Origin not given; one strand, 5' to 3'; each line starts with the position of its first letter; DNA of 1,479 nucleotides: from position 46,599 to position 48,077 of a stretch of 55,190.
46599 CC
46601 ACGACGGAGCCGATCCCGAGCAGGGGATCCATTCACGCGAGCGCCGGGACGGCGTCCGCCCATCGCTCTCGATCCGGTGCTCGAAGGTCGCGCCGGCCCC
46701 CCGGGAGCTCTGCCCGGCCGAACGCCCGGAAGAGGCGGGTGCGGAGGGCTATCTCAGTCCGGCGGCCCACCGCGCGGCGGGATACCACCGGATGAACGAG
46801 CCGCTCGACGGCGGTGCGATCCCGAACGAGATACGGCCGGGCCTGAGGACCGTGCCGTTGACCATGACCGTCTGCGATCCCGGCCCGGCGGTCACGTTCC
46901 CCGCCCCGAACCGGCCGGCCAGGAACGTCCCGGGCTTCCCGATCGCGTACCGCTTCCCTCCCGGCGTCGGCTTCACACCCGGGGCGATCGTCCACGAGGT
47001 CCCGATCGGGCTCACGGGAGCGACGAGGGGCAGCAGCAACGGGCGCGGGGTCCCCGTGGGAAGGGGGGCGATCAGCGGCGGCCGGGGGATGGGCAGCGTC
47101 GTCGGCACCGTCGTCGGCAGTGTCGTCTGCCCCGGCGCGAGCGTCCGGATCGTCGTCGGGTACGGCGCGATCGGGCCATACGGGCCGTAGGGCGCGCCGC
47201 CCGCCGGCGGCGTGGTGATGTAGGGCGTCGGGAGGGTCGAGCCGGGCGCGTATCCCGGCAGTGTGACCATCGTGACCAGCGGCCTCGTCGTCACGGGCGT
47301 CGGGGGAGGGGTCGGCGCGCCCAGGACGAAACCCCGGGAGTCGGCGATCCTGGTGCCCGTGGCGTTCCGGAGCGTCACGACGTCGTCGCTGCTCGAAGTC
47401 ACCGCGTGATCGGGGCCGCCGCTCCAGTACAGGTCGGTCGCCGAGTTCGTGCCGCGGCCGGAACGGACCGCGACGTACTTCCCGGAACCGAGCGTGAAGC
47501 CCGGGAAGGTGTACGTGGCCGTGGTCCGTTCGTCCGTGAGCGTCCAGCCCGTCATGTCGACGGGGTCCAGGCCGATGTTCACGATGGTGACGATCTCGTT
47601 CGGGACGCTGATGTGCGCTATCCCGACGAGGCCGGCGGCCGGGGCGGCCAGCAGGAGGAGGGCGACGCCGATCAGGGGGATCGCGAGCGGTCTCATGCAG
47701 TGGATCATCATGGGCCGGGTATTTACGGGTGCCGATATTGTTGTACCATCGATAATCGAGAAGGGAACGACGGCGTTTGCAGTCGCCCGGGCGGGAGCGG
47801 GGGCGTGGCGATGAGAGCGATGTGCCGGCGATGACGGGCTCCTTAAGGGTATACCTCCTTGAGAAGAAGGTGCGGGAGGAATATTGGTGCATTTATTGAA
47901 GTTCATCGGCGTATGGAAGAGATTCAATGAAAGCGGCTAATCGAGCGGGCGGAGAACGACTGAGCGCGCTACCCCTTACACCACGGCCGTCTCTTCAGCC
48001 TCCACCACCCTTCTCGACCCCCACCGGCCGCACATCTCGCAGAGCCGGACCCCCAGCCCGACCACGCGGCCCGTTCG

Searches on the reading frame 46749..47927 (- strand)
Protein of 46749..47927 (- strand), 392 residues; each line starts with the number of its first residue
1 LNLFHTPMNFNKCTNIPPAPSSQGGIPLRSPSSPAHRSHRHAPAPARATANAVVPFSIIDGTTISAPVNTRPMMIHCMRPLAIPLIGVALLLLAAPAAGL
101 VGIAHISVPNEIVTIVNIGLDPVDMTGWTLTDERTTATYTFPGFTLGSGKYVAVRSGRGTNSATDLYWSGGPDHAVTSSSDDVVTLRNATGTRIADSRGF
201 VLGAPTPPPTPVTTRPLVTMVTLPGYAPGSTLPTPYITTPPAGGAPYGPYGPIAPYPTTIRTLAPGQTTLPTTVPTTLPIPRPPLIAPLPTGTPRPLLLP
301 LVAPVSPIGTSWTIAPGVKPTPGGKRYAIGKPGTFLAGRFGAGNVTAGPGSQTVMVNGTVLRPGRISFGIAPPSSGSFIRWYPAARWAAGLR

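Call 36: search_protein_families(library=pfam, proteins=[window:46749-47927:-], max_evalue=0.01)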
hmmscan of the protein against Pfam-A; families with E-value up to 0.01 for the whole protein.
window:46749-47927:- (392 aa): 1 family
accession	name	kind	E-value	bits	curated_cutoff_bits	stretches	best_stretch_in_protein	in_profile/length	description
PF00932.25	LTD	-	4.3e-14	53.2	34.3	1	101-195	8-103/109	Lamin Tail Domain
